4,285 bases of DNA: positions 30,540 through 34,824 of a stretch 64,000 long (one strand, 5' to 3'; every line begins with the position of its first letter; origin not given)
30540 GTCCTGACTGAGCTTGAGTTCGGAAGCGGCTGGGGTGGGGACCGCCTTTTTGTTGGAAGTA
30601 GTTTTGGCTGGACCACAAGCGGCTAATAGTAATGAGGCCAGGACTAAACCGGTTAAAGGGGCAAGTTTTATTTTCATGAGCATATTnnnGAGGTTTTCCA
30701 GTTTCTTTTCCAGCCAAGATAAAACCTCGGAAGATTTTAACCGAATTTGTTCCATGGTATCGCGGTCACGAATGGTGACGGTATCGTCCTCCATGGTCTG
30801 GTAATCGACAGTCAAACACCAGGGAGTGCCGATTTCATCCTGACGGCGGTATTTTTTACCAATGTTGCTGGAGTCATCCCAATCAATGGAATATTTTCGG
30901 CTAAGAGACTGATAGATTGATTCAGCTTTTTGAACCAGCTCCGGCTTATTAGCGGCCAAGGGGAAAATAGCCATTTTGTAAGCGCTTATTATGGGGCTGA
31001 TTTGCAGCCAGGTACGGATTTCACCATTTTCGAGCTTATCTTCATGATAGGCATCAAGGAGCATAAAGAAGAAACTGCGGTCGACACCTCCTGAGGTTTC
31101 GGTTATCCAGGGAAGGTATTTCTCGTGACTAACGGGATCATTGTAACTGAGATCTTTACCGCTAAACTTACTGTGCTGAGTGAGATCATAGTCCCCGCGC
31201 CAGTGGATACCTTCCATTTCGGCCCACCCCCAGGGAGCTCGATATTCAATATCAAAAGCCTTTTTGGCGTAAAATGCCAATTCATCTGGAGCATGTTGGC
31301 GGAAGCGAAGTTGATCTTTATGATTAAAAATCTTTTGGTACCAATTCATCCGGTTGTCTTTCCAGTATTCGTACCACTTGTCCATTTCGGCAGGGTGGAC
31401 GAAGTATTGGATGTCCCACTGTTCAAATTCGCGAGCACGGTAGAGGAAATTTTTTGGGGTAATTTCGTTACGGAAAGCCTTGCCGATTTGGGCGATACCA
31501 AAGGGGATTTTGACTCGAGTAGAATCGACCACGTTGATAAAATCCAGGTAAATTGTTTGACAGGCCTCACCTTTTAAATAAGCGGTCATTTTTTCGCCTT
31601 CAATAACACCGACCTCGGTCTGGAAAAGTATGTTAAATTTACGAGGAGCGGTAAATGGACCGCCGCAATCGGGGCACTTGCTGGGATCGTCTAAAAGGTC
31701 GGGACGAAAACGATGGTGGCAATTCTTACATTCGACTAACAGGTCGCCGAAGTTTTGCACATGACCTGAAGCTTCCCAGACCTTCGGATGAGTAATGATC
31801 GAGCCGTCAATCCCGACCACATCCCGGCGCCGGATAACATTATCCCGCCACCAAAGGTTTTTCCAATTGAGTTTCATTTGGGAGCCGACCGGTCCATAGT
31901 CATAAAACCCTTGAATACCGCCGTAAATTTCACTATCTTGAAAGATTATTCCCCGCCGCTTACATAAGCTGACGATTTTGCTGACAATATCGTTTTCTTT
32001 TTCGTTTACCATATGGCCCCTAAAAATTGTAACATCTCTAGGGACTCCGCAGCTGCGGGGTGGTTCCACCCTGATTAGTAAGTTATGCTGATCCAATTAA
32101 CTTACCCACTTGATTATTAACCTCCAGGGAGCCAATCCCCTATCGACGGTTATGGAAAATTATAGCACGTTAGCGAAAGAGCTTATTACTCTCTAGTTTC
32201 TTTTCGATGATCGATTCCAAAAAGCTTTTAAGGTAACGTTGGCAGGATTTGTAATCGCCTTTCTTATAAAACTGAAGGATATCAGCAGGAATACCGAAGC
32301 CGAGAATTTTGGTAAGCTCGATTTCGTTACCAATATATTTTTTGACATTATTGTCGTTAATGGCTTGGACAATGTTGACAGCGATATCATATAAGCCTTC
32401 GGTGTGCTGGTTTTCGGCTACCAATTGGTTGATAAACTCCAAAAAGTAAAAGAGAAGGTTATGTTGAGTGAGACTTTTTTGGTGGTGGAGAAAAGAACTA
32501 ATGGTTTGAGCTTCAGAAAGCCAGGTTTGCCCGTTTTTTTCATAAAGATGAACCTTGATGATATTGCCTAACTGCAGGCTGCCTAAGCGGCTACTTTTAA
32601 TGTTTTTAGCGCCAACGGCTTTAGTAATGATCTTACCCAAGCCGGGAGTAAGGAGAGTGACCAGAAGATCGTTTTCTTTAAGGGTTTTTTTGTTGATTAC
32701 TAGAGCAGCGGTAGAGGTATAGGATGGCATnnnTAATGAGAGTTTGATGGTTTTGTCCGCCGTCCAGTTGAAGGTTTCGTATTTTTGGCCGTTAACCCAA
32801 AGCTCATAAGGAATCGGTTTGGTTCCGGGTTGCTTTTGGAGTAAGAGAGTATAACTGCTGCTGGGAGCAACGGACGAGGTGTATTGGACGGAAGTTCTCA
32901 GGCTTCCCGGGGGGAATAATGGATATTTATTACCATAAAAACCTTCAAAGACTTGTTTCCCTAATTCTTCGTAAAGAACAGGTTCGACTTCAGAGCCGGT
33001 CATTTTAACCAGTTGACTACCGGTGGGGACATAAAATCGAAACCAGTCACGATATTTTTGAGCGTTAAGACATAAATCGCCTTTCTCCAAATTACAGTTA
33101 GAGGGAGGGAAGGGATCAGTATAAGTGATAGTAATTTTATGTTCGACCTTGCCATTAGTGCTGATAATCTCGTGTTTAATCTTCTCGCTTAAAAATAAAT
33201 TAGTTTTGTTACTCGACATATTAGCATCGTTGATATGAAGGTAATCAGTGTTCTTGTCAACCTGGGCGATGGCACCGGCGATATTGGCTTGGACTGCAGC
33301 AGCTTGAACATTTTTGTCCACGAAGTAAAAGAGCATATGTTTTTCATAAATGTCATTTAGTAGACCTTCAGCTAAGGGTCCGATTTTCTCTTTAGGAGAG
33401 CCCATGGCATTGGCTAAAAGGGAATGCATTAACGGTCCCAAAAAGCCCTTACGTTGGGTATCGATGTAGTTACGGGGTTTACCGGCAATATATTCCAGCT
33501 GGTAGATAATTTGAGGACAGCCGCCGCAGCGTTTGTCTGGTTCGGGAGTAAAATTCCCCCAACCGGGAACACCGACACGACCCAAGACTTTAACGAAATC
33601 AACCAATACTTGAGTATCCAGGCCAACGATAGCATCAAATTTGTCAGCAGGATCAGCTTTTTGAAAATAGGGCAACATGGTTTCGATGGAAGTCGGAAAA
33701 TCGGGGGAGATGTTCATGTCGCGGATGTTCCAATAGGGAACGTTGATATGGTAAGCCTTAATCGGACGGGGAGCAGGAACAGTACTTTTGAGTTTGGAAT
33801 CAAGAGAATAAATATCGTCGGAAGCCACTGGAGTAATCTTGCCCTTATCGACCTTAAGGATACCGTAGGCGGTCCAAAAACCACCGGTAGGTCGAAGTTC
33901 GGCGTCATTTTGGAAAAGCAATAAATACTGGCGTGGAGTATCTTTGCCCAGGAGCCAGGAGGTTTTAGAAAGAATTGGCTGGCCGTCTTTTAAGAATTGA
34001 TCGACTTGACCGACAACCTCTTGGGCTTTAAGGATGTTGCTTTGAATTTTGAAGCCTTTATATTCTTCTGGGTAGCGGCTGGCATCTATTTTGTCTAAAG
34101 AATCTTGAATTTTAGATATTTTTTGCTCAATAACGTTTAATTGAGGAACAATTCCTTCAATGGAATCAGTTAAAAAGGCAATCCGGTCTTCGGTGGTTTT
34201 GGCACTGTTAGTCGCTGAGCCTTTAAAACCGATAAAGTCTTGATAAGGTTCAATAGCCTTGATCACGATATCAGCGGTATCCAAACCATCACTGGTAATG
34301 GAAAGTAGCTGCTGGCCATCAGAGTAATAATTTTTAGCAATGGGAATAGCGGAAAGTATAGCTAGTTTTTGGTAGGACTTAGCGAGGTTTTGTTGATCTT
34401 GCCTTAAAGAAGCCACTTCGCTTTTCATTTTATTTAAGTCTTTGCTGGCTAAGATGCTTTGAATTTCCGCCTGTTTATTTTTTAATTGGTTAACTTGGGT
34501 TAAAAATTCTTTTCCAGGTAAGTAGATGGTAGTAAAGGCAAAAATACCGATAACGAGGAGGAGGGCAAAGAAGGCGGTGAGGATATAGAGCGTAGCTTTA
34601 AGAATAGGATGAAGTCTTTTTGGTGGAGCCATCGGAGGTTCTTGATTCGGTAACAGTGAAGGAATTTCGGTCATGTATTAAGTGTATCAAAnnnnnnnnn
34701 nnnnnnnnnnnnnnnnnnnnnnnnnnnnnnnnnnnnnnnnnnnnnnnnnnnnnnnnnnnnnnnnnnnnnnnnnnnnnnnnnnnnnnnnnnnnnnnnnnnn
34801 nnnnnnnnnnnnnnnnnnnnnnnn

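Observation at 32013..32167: Glycine T-box-like riboswitch upstream of glyQS with a short Stem I and an SD-sequestering (translational) expression platform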

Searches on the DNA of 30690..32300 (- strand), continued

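Call 42: search_with_rna_model(model_id=R1, sources=[L161, L162, L163, L164, L165, L166, L167, L168, L169, L170, L171, L172, L173, L174, L175, L176, L177, L178, L179, L180, L181, L182, L183, L184, L185, L186, L187, L188, L189, L190, L191, L192, L193, L194, L195, L196, L197, L198, L199, L200], max_evalue=0.001)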
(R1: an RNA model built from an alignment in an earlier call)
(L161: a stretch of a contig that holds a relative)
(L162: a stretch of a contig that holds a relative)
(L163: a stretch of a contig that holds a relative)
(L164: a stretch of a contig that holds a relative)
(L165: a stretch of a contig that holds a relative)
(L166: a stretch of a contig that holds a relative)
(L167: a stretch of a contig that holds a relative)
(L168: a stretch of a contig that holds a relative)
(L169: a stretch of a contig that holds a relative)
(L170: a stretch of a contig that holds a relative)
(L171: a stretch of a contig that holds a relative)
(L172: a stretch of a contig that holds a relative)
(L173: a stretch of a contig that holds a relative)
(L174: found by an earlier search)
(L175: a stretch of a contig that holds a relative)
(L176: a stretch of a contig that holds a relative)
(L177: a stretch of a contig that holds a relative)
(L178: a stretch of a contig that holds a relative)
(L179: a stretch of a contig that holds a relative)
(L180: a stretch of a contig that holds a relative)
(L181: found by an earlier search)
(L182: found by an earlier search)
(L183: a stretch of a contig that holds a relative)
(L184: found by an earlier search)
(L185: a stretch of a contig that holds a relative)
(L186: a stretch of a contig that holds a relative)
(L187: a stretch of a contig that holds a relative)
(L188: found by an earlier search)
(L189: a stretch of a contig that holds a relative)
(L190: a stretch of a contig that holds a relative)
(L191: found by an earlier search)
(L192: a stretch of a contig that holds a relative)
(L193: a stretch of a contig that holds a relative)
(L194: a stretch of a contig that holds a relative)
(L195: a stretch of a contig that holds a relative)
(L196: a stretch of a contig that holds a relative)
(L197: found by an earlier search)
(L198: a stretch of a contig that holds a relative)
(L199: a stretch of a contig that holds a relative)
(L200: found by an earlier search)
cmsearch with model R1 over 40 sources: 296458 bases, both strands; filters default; matches with E-value up to 0.001: 34.
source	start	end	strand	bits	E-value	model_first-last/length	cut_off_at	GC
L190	3067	3210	+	77.7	2.8e-14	1-143/143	no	0.46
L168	3362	3512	-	55.3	2.9e-09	1-143/143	no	0.44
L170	914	1064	-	54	5.5e-09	1-143/143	no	0.44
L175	1244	1394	-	53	9.5e-09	1-143/143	no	0.44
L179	142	271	-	52.8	1e-08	1-143/143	no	0.36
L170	1103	1249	-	49.3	6.2e-08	1-143/143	no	0.39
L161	955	1125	-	48.5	9.4e-08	1-143/143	no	0.41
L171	9361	9459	-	48.2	1.1e-07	19-115/143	no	0.45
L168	3548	3694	-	45.6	4.2e-07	1-143/143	no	0.42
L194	5255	5404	+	44.5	7.6e-07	1-143/143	no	0.41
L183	4571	4694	+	39.8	8.2e-06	1-143/143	no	0.48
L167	1234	1358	-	37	3.6e-05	1-143/143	no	0.36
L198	626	755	+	36.7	4e-05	19-121/143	no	0.4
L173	4236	4379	-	35.3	8.7e-05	1-143/143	no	0.53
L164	724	807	-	35.2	8.7e-05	19-113/143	no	0.54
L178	1929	2052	+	34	0.00016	1-143/143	no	0.37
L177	3037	3155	-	33.5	0.00022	1-143/143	no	0.42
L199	6197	6361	-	32.2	0.00042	1-143/143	no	0.43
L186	14115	14224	-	31.8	0.00052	19-125/143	no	0.39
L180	4642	4774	-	31.8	0.00052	1-143/143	no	0.43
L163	122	240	-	31.5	0.00061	1-143/143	no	0.41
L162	5169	5325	+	31.3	0.00067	1-143/143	no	0.41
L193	3992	4084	+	30.8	0.00084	19-112/143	no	0.58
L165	1322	1466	+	30.7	0.00089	1-143/143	no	0.53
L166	2605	2749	-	30.7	0.00089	1-143/143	no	0.53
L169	175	319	+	30.7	0.00089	1-143/143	no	0.53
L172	52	196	-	30.7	0.00089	1-143/143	no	0.53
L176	2482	2626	-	30.7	0.00089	1-143/143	no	0.53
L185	5373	5517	-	30.7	0.00089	1-143/143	no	0.53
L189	4777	4921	+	30.7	0.00089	1-143/143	no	0.53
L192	11665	11809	-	30.7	0.00089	1-143/143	no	0.53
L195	588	732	+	30.7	0.00089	1-143/143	no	0.53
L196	3108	3252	+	30.7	0.00089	1-143/143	no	0.53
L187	4373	4517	-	30.7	0.0009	1-143/143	no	0.52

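Call 49: search_rna_families(sources=[L001, L008, L011, L012, L015, L017, L019, L022, L024, L026, L037, L060, L078, L079, L042, L043, L044, L045, L046], threshold=gathering)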
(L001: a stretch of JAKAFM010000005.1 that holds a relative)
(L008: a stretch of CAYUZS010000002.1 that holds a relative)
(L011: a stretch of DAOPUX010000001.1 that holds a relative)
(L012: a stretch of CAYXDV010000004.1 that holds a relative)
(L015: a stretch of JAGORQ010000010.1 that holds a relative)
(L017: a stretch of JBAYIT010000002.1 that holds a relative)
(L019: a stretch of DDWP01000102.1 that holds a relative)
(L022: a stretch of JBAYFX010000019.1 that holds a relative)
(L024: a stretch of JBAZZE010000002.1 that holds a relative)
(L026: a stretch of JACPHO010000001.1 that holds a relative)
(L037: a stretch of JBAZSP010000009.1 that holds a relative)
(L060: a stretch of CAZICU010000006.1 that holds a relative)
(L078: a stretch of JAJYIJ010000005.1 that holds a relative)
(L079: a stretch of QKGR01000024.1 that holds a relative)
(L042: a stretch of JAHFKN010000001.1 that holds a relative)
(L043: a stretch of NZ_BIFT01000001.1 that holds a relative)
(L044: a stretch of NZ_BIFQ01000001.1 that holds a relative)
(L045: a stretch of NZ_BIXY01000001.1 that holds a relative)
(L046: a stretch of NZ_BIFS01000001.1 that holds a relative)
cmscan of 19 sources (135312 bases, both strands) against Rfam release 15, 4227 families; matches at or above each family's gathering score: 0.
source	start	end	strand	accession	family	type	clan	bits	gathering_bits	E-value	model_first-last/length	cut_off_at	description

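Call 50: search_rna_families(sources=[L043, L042, L078, L015, L019, L060, L001, L012, L150, L175], threshold=evalue, max_evalue=1, show_alignments=2)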
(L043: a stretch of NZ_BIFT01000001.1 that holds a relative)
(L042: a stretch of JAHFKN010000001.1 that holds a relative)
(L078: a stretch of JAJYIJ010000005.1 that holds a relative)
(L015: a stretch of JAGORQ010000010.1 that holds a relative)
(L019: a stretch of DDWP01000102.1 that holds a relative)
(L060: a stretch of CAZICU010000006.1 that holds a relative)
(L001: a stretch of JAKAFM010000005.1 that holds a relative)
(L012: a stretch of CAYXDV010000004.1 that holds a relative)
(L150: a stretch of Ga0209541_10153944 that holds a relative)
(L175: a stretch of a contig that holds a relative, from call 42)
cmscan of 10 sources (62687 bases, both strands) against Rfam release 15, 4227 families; matches with E-value up to 1: 11.
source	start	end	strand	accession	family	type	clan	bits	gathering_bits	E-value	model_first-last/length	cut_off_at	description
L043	2691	2879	+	RF00230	T-box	Cis-reg; leader;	-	60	93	1.5e-10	1-219/219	no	T-box leader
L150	1863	2045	-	RF00230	T-box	Cis-reg; leader;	-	54.2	93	4.5e-09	1-219/219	no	T-box leader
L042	1034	1154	+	RF00230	T-box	Cis-reg; leader;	-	46.6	93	4.3e-07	1-219/219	no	T-box leader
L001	2790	2971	+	RF00230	T-box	Cis-reg; leader;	-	43.4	93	2.8e-06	1-219/219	no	T-box leader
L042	790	976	+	RF00230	T-box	Cis-reg; leader;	-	40.2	93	1.9e-05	1-219/219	no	T-box leader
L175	1051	1179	-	RF00230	T-box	Cis-reg; leader;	-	39.6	93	2.7e-05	1-219/219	no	T-box leader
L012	2762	2978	+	RF00230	T-box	Cis-reg; leader;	-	38.5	93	5.3e-05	1-219/219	no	T-box leader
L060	2808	2974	+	RF00230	T-box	Cis-reg; leader;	-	38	93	6.8e-05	1-219/219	no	T-box leader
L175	1264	1442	-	RF00230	T-box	Cis-reg; leader;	-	35.8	93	0.00026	1-219/219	no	T-box leader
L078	2722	2946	+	RF00230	T-box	Cis-reg; leader;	-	30.5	93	0.006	1-219/219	no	T-box leader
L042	4908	4965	+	RF04157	MIR9486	Gene; miRNA;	-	27.9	100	0.17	1-119/119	no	MIR9486 microRNA precursor family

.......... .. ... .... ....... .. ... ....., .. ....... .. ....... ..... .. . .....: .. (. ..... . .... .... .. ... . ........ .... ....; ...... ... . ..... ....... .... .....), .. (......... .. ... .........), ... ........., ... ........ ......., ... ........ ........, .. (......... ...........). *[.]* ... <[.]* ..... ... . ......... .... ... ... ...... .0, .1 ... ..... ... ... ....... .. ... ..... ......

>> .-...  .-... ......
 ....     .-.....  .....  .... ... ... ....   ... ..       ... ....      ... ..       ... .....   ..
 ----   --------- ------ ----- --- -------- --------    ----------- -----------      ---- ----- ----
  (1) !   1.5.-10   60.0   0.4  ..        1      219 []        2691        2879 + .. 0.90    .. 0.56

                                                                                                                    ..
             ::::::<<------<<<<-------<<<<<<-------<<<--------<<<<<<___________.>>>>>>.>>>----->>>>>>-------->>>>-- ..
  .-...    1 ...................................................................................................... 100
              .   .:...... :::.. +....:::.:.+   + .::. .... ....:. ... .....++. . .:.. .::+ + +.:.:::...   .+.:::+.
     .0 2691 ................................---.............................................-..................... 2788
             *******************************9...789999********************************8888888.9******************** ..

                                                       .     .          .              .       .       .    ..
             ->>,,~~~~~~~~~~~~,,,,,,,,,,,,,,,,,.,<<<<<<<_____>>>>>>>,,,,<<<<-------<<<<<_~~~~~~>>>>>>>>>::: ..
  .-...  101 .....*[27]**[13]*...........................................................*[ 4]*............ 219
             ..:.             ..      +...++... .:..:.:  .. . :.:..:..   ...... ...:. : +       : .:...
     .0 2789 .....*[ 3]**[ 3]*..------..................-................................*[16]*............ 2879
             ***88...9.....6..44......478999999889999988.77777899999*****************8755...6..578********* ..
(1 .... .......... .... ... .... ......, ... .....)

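Call 55: search_with_rna_model(model_id=R1, sources=[window, L001, L008, L011, L012, L015, L017, L019, L022, L024, L026, L037, L060, L079, L078, L042, L190, L150, L146, L153, L175, L161, L105, L113, L144, L168], max_evalue=0.0001, make_alignment=true)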
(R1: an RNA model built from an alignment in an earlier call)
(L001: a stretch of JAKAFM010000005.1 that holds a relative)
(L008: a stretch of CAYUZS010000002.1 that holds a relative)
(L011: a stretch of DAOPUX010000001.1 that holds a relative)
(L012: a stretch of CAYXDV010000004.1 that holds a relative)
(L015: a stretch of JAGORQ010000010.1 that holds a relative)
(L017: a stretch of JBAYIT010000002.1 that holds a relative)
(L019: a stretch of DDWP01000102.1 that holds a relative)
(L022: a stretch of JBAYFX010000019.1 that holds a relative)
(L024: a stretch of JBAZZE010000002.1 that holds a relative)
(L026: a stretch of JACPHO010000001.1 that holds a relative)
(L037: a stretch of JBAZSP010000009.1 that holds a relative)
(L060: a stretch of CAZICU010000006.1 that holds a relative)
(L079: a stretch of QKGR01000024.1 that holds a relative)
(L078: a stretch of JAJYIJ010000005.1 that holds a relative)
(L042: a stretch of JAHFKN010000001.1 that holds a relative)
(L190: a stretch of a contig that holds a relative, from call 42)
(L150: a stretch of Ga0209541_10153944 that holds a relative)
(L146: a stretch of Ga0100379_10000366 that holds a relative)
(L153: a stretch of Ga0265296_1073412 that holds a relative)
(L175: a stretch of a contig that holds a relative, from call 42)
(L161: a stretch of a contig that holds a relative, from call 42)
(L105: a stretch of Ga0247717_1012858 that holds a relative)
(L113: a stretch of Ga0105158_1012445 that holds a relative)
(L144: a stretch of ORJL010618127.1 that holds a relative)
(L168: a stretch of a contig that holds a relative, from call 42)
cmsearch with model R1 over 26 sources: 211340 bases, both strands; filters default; matches with E-value up to 0.0001: 29.
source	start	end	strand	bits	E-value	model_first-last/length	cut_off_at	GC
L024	2858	3005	+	111.1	7e-22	1-143/143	no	0.35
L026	2856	3005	+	109.7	1.4e-21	1-143/143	no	0.37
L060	2850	3003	+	108.2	3.1e-21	1-143/143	no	0.34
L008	2830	2991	+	107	5.6e-21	1-143/143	no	0.41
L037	2867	3003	+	98.3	5.1e-19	1-143/143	no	0.39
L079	2860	3003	+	97.2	8.9e-19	1-143/143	no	0.46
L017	2848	2994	+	96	1.7e-18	1-143/143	no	0.39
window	32010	32159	-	93.9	4.8e-18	1-143/143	no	0.46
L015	2879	3003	+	91.4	1.7e-17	1-143/143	no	0.37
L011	2844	2991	+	90.5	2.8e-17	1-143/143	no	0.31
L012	2867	3003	+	89.1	5.8e-17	1-143/143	no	0.35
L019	2876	3003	+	87.1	1.6e-16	1-143/143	no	0.34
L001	2878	3003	+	83.4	1.1e-15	1-143/143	no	0.4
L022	2856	2985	+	80.2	5.4e-15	1-143/143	no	0.48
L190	3067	3210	+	77.7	2e-14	1-143/143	no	0.46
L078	2828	3000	+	64.9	1.4e-11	1-143/143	no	0.47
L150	1852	1983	-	56.2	1.3e-09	1-143/143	no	0.39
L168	3362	3512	-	55.3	2.1e-09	1-143/143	no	0.44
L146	246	407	-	54.1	3.8e-09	1-143/143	no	0.31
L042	1028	1178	+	53.4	5.4e-09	1-143/143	no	0.45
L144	278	428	+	53.3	5.8e-09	1-143/143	no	0.45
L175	1244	1394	-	53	6.8e-09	1-143/143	no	0.44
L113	1042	1188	-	51.5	1.4e-08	1-143/143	no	0.36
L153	186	351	-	51.4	1.5e-08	1-143/143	no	0.43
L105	42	163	-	50.4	2.6e-08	1-143/143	no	0.46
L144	108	266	+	48.8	5.7e-08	1-143/143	no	0.39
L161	955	1125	-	48.5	6.7e-08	1-143/143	no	0.41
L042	845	992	+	48.5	6.7e-08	1-143/143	no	0.41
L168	3548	3694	-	45.6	3e-07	1-143/143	no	0.42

Alignment A3: 29 matches aligned to the model, 206 columns, each read 5' to 3' on its own strand. Consensus structure (alignment columns), stored with it:
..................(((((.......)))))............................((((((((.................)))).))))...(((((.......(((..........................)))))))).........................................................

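Call 82: build_rna_model(alignment_id=A4)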
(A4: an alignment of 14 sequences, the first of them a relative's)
Model R2 built from alignment A4 (14 sequences, 136 columns); structure: RNAalifold consensus.
model positions 112; base pairs 14; branch points 2; effective number of sequences 5.39; information 0.59 bits per position. Calibrated on 0.2 Mb of random sequence (short: E-values are rough).
structure used (alignment columns):
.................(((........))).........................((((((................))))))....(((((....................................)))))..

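Call 83: search_with_rna_model(model_id=R2, source=window, max_evalue=10, show_alignments=1)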
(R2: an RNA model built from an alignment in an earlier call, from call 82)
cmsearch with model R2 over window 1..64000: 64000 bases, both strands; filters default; matches with E-value up to 10: 9.
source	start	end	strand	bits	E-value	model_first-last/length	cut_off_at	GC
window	32037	32156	-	63.6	1.3e-12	1-112/112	no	0.49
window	61545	61643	+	11.8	0.5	1-112/112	no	0.29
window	39948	40044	+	11.7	0.55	1-112/112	no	0.36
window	3927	4029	-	10.1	1.3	1-112/112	no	0.32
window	56763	56893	+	9.9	1.4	1-112/112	no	0.35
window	58954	59031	+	9.7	1.5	1-112/112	no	0.29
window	34366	34437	-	9.6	1.6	1-112/112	no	0.35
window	54226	54319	-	8.8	2.4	1-112/112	no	0.35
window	36314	36427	+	8.6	2.7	1-112/112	no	0.44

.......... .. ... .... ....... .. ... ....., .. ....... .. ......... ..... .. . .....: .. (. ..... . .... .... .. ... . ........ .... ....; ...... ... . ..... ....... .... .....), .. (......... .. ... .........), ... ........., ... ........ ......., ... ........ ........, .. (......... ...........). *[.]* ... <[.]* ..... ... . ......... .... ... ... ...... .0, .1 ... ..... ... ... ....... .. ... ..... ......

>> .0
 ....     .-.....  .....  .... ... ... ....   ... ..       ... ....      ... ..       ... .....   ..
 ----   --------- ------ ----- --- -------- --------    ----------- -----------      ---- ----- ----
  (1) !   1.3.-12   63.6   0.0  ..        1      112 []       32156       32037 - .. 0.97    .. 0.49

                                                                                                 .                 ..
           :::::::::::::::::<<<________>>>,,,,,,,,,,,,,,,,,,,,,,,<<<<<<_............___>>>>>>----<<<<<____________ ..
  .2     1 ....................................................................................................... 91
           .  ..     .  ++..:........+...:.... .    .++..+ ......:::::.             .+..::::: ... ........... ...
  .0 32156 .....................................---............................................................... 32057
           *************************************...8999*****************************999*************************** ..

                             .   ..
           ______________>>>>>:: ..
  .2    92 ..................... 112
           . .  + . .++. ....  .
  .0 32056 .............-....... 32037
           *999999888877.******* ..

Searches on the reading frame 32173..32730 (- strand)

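Call 66: search_protein_families(library=pfam, proteins=[window:32173-32730:-], max_evalue=0.001)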
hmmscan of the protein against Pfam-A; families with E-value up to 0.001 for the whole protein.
window:32173-32730:- (186 aa): 1 family
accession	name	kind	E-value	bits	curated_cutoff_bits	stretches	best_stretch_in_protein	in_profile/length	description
PF11967.14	RecO_N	-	1.4e-12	47.9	27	1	5-80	4-80/80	Recombination protein O N terminal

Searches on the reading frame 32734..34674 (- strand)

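Call 66: search_protein_families(library=pfam, proteins=[window:32734-34674:-], max_evalue=0.001)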
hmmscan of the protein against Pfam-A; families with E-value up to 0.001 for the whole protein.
window:32734-34674:- (647 aa): 1 family
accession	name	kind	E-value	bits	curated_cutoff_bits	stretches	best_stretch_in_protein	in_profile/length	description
PF13196.11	DUF4012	-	8.1e-23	82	28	1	245-370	1-125/144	Protein of unknown function (DUF4012)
